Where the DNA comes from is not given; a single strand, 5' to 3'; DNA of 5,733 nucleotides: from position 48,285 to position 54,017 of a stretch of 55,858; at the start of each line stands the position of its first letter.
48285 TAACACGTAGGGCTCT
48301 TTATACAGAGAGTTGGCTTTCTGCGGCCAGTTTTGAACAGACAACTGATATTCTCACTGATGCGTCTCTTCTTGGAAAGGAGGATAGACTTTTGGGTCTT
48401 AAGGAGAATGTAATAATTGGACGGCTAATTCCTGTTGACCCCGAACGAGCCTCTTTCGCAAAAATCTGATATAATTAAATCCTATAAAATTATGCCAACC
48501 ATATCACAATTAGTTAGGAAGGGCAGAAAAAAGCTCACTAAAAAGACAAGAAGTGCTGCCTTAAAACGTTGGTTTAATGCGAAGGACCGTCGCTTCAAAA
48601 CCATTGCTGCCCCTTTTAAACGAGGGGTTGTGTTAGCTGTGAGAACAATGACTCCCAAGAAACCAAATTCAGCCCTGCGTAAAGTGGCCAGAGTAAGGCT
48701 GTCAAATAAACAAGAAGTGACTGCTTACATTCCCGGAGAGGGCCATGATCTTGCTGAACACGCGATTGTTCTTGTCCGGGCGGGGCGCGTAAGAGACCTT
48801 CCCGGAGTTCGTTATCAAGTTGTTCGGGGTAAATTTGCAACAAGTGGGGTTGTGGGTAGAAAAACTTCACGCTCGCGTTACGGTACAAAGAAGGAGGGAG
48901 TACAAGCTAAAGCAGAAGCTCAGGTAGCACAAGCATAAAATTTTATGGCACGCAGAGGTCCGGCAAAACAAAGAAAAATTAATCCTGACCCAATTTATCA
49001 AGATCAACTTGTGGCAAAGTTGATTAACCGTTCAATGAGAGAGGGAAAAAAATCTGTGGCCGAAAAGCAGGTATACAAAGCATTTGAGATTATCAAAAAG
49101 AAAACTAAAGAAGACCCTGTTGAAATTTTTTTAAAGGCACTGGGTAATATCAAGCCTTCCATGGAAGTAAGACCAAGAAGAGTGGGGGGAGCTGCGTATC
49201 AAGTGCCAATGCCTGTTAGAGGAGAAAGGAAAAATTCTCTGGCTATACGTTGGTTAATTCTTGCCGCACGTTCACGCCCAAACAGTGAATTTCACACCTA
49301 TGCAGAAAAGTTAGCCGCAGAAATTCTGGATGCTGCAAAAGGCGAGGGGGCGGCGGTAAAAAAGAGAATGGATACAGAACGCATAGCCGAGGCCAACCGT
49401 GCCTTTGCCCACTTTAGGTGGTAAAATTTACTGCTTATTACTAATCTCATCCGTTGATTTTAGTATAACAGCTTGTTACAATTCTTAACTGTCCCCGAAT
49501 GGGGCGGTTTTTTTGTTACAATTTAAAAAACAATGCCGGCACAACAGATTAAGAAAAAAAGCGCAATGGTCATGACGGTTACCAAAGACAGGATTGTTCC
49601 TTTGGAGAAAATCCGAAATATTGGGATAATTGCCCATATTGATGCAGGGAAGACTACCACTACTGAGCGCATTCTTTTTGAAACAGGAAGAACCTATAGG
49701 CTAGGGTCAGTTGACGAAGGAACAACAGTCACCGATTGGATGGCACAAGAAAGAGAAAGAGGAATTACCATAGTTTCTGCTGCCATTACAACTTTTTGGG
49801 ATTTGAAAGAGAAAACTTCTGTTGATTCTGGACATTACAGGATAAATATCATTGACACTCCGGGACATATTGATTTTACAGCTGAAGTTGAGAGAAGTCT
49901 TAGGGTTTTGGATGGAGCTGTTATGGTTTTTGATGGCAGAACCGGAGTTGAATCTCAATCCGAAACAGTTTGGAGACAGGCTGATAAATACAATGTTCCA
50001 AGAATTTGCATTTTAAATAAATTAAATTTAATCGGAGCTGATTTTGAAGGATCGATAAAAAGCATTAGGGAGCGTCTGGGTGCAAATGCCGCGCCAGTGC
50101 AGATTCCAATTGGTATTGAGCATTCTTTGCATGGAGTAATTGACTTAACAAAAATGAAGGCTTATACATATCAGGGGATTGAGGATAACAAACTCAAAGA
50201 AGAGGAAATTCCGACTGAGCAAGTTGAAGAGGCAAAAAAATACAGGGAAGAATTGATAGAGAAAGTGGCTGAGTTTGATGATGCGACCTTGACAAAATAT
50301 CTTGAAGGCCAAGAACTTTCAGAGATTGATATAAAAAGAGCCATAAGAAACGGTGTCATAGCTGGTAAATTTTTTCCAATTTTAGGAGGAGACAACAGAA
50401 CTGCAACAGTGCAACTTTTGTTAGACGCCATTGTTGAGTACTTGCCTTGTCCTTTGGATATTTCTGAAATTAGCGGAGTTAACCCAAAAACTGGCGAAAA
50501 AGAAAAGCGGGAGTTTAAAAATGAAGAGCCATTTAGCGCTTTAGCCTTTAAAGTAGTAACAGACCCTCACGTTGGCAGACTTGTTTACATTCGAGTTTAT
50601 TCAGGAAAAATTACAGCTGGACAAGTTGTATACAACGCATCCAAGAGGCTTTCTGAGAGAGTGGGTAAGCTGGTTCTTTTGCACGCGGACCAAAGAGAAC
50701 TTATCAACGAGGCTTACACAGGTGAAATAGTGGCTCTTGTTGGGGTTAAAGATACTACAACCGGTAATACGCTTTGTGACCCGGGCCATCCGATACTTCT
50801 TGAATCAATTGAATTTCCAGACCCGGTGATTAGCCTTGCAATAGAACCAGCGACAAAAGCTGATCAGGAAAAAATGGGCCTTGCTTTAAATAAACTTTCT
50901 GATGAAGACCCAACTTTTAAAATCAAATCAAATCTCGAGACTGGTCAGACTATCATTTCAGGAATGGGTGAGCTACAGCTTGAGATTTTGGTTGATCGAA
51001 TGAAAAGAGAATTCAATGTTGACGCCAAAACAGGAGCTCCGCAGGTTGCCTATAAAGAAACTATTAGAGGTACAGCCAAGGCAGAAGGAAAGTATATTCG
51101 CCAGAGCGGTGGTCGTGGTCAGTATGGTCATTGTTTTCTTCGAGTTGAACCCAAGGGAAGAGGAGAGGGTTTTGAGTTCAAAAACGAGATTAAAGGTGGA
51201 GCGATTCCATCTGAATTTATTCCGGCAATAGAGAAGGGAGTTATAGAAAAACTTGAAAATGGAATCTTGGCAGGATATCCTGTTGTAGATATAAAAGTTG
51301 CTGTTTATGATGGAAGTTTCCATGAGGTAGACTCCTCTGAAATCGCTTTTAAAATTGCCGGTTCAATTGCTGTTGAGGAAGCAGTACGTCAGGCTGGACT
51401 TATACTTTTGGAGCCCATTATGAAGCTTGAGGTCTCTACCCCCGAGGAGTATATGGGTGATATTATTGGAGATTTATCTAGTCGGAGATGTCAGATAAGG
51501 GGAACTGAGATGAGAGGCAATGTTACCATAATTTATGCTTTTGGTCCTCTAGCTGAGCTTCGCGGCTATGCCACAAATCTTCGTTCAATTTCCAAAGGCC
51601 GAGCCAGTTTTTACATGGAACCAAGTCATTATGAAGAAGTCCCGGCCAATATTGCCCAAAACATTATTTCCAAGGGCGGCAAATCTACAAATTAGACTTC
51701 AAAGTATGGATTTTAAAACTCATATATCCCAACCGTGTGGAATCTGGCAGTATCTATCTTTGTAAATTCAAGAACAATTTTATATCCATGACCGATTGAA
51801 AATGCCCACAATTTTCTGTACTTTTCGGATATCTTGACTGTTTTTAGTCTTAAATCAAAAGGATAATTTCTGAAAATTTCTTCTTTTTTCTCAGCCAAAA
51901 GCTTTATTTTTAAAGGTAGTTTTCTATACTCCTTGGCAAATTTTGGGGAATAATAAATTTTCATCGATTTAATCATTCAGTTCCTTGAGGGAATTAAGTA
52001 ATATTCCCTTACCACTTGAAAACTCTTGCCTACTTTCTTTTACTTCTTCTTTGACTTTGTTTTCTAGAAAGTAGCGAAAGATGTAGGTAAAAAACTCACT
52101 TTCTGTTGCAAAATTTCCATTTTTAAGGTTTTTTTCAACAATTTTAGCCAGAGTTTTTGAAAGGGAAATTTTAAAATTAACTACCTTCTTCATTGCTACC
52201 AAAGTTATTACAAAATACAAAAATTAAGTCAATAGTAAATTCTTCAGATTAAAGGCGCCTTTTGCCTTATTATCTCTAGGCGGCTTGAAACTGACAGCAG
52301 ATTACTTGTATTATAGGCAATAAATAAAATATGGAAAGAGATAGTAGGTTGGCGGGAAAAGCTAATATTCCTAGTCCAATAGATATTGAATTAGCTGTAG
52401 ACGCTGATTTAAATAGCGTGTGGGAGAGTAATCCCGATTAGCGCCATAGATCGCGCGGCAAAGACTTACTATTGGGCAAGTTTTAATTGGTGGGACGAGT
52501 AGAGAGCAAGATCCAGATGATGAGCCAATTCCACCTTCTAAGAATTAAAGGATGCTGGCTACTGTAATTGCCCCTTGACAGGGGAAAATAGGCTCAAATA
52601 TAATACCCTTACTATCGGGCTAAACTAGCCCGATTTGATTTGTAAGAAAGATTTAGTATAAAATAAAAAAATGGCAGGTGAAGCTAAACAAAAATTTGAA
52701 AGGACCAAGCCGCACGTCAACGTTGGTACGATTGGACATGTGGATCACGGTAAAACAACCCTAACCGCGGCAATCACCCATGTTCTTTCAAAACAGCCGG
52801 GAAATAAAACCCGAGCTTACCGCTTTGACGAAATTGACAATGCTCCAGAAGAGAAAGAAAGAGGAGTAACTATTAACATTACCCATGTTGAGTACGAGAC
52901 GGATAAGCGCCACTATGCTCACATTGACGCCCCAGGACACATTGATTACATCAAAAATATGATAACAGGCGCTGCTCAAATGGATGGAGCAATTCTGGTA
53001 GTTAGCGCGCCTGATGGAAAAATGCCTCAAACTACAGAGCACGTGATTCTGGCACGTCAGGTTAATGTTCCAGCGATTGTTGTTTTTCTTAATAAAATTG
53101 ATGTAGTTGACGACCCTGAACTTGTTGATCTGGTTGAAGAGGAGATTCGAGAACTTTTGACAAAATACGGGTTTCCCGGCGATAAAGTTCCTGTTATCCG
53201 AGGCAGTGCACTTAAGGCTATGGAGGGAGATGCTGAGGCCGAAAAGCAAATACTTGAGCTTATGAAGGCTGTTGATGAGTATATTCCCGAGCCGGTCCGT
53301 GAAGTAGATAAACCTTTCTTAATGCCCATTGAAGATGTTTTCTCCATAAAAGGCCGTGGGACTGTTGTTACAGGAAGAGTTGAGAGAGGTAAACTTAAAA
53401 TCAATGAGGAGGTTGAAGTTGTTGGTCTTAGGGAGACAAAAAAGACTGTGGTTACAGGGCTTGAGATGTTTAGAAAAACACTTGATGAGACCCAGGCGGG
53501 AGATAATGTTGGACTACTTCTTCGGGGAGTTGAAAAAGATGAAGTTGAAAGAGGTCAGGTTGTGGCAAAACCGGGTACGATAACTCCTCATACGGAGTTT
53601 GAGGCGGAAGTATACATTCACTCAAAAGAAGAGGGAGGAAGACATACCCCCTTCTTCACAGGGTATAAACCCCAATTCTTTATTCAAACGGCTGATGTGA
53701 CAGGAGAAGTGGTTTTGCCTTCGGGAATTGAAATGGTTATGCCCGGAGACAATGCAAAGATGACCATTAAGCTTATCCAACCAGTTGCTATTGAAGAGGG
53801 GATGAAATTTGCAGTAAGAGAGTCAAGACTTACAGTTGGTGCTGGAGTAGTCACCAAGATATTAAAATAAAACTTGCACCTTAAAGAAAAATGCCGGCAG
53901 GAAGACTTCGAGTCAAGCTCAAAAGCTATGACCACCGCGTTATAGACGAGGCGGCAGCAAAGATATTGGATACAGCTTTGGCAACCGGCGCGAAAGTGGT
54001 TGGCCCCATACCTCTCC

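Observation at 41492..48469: rpoB and rpoC form one continuous 2325-codon ORF (beta/beta-prime fusion)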

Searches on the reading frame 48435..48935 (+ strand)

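Call 11: search_protein_families(library=pfam, proteins=[window:48435-48935:+], max_evalue=0.001)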
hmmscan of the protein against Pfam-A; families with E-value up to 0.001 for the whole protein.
window:48435-48935:+ (167 aa): 1 family
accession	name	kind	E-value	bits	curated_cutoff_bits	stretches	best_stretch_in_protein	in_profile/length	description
PF00164.32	Ribosom_S12_S23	-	1.8e-33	115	22.3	1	58-153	10-107/110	Ribosomal protein S12/S23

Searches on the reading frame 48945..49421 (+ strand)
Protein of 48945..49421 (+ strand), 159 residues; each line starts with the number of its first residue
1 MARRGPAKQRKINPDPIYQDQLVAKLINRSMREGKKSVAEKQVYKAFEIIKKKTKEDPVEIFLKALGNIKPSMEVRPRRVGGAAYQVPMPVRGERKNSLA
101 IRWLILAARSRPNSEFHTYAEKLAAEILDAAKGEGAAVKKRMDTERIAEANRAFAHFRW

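Call 11: search_protein_families(library=pfam, proteins=[window:48945-49421:+], max_evalue=0.001)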
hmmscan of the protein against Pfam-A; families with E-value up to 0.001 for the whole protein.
window:48945-49421:+ (159 aa): 1 family
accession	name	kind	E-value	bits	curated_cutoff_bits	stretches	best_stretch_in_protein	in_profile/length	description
PF00177.27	Ribosomal_S7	-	9.3e-60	201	24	1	3-152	2-148/148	Ribosomal protein S7p/S5e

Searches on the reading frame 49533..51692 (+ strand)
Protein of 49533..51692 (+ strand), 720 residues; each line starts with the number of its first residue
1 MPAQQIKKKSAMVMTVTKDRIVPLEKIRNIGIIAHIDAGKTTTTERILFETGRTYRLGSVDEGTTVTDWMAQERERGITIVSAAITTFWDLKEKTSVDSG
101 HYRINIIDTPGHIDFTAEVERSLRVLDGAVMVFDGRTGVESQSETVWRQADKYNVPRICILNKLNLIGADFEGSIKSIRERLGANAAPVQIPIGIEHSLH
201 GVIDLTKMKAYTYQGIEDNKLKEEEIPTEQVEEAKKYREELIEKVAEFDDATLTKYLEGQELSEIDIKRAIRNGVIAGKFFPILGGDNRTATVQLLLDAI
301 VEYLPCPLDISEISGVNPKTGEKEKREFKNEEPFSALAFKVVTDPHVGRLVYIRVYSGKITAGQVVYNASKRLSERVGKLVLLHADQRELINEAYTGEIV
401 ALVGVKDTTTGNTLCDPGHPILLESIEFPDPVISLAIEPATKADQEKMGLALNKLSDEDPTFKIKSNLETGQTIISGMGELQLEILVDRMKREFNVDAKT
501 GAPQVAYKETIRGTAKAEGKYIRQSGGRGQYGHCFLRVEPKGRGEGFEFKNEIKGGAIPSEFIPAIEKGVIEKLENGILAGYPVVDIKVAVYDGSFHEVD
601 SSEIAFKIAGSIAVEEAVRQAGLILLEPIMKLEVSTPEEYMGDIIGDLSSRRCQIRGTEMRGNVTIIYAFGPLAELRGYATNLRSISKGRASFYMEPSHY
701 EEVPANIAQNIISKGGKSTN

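Call 11: search_protein_families(library=pfam, proteins=[window:49533-51692:+], max_evalue=0.001)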
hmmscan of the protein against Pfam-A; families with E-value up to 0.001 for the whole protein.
window:49533-51692:+ (720 aa): 7 families
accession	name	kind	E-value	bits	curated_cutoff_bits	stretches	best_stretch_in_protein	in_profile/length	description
PF00009.33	GTP_EFTU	-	6.3e-52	176.3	26.5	1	25-305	1-187/188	Elongation factor Tu GTP binding domain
PF03764.24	EFG_IV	-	6.6e-46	155.5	24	1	503-621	1-120/121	Elongation factor G, domain IV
PF14492.12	EFG_III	-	3.4e-32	110.8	27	1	428-501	1-74/75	Elongation Factor G, domain III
PF00679.30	EFG_C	-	2.1e-27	95.4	27.9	1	625-710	2-88/89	Elongation factor G C-terminus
PF22042.2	EF-G_D2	-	5.9e-16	58.8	27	1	333-416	1-83/84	Elongation factor G domain 2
PF03144.31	GTP_EFTU_D2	-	2.6e-15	57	30.3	1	348-415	1-73/73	Elongation factor Tu domain 2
PF16658.11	RF3_C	-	4.1e-07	30.3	40.1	1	442-514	20-92/132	Class II release factor RF3, C-terminal domain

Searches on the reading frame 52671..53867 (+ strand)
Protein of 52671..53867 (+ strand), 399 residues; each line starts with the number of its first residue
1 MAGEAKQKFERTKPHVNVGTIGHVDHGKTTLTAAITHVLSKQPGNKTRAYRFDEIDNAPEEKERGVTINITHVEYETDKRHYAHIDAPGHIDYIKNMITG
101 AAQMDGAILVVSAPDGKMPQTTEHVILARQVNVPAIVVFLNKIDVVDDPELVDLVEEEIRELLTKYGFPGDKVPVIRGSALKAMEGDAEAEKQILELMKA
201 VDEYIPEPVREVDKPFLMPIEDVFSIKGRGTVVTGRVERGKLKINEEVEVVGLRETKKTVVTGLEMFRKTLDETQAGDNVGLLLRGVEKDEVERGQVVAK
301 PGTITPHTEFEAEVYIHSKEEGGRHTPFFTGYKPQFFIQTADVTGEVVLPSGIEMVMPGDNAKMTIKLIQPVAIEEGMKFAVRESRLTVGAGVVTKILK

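Call 11: search_protein_families(library=pfam, proteins=[window:52671-53867:+], max_evalue=0.001)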
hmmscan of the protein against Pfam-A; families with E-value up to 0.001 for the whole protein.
window:52671-53867:+ (399 aa): 4 families
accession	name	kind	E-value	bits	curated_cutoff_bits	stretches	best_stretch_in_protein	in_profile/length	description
PF00009.33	GTP_EFTU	-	1.8e-64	217.2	26.5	1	13-206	1-187/188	Elongation factor Tu GTP binding domain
PF03143.23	GTP_EFTU_D3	-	1.8e-35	121.9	27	1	303-397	1-105/106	Elongation factor Tu C-terminal domain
PF03144.31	GTP_EFTU_D2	-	5.3e-20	72.1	30.3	1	230-298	1-72/73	Elongation factor Tu domain 2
PF01926.29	MMR_HSR1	-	5.3e-05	23.7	21.9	1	18-141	2-112/113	50S ribosome-binding GTPase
